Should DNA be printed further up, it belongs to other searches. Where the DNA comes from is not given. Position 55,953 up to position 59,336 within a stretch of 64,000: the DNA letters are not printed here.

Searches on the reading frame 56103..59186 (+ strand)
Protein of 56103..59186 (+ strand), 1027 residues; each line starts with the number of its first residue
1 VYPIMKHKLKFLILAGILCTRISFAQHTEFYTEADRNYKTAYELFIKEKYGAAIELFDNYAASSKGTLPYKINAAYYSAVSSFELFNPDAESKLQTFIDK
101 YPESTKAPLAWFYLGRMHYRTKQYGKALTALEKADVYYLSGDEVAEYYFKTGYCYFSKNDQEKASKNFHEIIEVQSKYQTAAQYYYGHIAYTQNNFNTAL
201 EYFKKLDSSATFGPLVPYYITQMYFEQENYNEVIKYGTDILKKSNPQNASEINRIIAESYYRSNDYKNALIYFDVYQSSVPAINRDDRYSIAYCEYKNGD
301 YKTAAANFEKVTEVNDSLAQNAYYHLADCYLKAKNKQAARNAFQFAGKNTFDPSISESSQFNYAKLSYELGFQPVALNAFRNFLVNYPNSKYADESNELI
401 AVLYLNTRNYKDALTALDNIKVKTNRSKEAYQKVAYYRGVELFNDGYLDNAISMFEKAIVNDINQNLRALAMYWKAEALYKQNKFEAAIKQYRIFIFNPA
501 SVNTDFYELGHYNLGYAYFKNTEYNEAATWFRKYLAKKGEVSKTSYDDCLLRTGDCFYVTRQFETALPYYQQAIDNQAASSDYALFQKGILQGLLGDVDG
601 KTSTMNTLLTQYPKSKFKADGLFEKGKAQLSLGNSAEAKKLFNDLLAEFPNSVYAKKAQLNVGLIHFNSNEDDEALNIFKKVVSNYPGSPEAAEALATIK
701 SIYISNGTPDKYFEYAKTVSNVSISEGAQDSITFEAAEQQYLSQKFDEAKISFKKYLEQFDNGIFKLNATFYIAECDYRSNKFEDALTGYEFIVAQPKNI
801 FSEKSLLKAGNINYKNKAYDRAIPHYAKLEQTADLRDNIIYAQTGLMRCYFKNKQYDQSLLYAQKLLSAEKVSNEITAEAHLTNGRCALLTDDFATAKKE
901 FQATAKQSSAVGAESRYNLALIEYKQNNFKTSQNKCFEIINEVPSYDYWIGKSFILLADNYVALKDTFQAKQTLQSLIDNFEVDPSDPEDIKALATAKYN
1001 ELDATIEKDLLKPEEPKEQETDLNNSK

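Call 45: search_protein_families(library=pfam, max_evalue=0.0001, proteins=[window:56103-59186:+])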
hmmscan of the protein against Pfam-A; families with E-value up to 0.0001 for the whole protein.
window:56103-59186:+ (1027 aa): 14 families
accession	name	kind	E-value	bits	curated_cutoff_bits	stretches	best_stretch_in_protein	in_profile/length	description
PF13174.12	TPR_6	-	3.2e-47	156.4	26.3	0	621-652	2-33/33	Tetratricopeptide repeat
PF13432.12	TPR_16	-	2.3e-45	153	32.7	2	295-343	7-54/65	Tetratricopeptide repeat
PF07719.23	TPR_2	-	5.9e-42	138.8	27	0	108-134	1-27/34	Tetratricopeptide repeat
PF14559.12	TPR_19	-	3.8e-23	82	25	0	631-697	3-66/68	Tetratricopeptide repeat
PF00515.34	TPR_1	-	1.4e-21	75.8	27.8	0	109-134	2-27/34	Tetratricopeptide repeat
PF13428.12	TPR_14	-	2.6e-21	74.4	23.5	0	658-698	3-43/44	Tetratricopeptide repeat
PF13424.12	TPR_12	-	4e-20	72.2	30.1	0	110-174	5-74/77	Tetratricopeptide repeat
PF12895.13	ANAPC3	-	1.1e-17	64.5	27.2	1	264-344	3-80/82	Anaphase-promoting complex, cyclosome, subunit 3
PF13181.12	TPR_8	-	1.1e-12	47.4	25.7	0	511-535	4-28/34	Tetratricopeptide repeat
PF13525.12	YfiO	-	9.1e-11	42.3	25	1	621-695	7-81/203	Outer membrane lipoprotein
PF09976.15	TPR_21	-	1e-09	38.8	25.5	0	618-699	38-117/193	Tetratricopeptide repeat-like domain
PF21545.3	T7SS_EccA1_N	-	1.2e-07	31.8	27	0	623-697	172-245/272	T7SS, ESX-1 secretion system protein EccA1, N-terminal domain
PF25058.1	ARM_TT21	-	7.6e-06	26.4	27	0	622-699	60-137/155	Tetratricopeptide repeat protein 21 ARM repeat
PF23914.1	TPR_CcmH_CycH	-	1.2e-05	25.6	42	1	109-207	51-148/158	Cytochrome c-type biogenesis protein H TPR domain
